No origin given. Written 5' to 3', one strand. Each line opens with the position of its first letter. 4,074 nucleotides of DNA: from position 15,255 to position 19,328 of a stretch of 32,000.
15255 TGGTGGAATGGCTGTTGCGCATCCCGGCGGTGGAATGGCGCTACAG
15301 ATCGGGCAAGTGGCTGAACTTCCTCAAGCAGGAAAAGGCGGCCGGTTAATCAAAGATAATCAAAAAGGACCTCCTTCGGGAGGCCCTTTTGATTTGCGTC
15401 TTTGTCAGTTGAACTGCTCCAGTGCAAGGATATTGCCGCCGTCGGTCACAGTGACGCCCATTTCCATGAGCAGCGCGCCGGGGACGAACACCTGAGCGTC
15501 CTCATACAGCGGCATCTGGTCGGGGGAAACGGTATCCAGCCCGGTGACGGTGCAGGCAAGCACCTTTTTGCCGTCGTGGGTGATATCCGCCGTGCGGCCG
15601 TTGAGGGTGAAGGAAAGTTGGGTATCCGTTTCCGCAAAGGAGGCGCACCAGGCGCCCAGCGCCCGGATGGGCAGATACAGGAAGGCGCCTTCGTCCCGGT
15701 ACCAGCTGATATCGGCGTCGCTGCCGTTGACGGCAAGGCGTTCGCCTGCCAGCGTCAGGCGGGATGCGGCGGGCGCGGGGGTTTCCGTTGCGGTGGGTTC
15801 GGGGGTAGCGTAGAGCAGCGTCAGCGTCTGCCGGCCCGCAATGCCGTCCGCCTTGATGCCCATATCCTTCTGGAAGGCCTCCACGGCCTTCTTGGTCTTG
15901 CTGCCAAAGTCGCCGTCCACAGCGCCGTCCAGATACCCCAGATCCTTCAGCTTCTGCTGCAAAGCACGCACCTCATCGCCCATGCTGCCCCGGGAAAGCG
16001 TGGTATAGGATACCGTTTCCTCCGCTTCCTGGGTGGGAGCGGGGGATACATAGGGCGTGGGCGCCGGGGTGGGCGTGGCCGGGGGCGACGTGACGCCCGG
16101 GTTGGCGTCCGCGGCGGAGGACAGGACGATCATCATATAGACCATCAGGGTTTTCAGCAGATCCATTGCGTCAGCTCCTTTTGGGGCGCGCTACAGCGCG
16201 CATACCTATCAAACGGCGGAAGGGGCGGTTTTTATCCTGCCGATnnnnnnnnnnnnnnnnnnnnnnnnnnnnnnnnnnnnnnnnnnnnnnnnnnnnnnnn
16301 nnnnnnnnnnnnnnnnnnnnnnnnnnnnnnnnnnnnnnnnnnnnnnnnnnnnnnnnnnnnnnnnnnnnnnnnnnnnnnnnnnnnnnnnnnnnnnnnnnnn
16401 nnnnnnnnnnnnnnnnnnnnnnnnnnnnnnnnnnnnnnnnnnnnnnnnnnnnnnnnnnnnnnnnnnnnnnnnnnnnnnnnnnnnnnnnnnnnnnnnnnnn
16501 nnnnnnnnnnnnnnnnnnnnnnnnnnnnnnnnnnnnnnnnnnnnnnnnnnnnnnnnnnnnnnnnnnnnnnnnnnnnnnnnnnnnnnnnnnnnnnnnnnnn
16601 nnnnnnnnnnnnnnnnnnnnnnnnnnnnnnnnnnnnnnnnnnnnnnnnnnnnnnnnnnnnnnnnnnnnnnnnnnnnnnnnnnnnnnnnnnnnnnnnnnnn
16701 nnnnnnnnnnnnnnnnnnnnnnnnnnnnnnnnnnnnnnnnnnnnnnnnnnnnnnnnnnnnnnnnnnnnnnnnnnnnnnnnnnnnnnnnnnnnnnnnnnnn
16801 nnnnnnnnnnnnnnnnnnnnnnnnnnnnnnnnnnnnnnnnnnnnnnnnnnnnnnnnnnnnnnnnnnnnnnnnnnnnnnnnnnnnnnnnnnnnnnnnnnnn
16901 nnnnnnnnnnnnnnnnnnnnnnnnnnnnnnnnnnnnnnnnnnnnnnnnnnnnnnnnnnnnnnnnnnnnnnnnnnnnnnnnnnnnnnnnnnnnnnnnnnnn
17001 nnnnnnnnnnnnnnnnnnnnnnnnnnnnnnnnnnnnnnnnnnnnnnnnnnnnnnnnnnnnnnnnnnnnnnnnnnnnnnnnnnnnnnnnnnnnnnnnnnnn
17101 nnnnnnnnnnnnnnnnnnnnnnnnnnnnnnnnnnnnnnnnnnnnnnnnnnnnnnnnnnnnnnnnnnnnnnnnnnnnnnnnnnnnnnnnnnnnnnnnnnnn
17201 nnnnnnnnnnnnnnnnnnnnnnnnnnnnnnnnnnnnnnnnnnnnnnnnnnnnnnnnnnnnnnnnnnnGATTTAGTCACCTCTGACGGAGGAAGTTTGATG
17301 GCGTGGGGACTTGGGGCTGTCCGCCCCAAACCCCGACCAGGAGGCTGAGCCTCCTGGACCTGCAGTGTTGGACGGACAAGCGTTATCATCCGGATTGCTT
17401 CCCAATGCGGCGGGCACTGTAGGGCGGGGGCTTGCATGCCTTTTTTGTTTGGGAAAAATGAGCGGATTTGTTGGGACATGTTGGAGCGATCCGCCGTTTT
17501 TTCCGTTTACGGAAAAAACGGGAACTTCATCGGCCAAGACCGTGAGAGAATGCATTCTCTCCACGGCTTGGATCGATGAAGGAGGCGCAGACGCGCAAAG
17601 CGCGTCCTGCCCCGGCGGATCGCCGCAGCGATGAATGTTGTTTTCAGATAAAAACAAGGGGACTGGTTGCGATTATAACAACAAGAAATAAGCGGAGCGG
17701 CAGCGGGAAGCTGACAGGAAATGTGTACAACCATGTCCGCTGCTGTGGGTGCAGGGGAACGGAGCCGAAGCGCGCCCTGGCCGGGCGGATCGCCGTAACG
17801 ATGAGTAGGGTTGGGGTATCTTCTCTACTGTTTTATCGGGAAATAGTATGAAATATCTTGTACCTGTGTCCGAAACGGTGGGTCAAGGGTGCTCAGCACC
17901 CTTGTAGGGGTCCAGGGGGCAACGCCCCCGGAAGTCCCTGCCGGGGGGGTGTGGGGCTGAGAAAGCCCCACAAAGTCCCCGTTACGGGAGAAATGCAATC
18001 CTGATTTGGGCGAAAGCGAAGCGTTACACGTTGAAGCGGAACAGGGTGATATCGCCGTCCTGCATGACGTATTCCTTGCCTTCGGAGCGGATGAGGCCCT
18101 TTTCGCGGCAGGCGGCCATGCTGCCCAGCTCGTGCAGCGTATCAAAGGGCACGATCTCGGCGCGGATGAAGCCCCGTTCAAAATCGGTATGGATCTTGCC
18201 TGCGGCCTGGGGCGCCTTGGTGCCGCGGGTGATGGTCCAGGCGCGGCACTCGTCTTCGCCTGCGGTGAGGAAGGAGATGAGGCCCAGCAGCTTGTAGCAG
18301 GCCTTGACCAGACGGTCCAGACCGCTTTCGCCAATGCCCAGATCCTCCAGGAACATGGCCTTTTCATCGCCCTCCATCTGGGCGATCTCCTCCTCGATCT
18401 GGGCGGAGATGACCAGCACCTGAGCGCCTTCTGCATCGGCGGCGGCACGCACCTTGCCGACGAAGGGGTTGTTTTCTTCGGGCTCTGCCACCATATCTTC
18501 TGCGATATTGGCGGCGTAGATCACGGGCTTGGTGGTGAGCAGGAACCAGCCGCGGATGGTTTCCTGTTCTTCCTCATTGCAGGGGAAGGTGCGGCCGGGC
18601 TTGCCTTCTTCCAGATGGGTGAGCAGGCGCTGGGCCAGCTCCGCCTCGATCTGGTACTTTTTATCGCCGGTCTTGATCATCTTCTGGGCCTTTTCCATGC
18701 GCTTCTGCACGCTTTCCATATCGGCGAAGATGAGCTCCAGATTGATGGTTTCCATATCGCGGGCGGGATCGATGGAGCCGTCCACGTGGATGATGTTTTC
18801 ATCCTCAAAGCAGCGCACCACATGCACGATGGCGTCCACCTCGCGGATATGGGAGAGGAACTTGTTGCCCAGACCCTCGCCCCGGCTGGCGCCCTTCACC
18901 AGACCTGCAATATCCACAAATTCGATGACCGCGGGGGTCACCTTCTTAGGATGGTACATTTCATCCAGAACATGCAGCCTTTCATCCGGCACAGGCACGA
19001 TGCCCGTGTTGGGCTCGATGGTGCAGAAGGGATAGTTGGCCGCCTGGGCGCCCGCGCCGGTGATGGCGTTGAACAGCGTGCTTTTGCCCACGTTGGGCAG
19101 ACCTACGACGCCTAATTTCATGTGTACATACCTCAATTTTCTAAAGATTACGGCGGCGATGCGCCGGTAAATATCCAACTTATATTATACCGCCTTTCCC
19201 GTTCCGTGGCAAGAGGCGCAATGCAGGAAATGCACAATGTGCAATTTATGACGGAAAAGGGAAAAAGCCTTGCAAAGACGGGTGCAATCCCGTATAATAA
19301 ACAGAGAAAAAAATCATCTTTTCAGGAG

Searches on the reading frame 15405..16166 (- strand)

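Call 13: search_protein_families(library=pfam, proteins=[window:15405-16166:-])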
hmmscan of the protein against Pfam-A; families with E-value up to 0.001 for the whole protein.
window:15405-16166:- (253 aa): 3 families
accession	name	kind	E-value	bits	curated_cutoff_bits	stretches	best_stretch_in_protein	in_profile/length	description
PF01471.23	PG_binding_1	-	1.1e-21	77.2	23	1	63-118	2-57/57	Putative peptidoglycan binding domain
PF09374.15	PG_binding_3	-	8.8e-05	23.1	24.6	0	66-97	3-33/76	Predicted Peptidoglycan domain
PF08823.16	PG_binding_2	-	0.00013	22.6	21.1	1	61-99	13-51/74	Putative peptidoglycan binding domain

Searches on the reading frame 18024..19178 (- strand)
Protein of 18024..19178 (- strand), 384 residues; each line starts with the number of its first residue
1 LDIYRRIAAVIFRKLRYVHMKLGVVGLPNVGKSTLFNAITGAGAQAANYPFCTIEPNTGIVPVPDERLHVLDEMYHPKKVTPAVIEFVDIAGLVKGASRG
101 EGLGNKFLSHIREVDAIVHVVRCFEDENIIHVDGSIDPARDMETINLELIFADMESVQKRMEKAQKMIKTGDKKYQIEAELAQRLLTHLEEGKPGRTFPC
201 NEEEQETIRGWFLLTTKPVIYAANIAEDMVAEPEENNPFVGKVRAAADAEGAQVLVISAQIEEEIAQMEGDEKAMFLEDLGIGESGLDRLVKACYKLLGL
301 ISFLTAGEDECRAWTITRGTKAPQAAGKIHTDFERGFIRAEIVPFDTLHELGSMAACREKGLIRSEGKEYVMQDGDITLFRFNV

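Call 13: search_protein_families(library=pfam, proteins=[window:18024-19178:-])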
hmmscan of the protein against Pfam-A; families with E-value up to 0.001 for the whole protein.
window:18024-19178:- (384 aa): 3 families
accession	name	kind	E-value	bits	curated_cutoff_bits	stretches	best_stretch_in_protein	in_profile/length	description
PF06071.19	YchF-GTPase_C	-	1.6e-38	131.2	27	1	300-383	1-84/84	Protein of unknown function (DUF933)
PF01926.29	MMR_HSR1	-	2.4e-23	82.8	21.9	1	22-131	2-91/113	50S ribosome-binding GTPase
PF02421.24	FeoB_N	-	1.8e-10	41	27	1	22-72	3-53/156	Ferrous iron transport protein B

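Call 20: find_encoding_contigs(protein=window:18024-19178:-, flank=4000, max_places=10)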
Protein window:18024-19178:- (384 aa): no gene with exactly this product is on record in the collection.

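Call 23: find_encoding_contigs(protein=window:18027-19121:-, flank=4000, max_places=10)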
Protein seq(365 aa) (365 aa): 2 contigs read that carry it; 1 place shown.
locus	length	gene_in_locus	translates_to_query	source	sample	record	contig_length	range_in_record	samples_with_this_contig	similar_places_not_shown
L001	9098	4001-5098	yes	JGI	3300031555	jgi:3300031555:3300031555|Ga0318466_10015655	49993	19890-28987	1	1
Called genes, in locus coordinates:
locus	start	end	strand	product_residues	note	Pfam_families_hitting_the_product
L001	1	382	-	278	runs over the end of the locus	PF12183:NotI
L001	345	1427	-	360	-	PF13847:Methyltransf_31 (faint), PF01555:N6_N4_Mtase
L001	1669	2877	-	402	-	PF05958:tRNA_U5-meth_tr, PF03602:Cons_hypoth95, PF05175:MTS (weak), PF13847:Methyltransf_31, PF09445:Methyltransf_15 (weak), PF13649:Methyltransf_25 (weak)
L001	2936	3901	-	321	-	PF01261:AP_endonuc_2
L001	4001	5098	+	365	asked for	PF01926:MMR_HSR1, PF02421:FeoB_N, PF06071:YchF-GTPase_C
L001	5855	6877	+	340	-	PF14397:ATPgrasp_ST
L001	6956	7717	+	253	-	PF01471:PG_binding_1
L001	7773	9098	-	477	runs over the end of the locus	PF03023:MurJ, PF01554:MatE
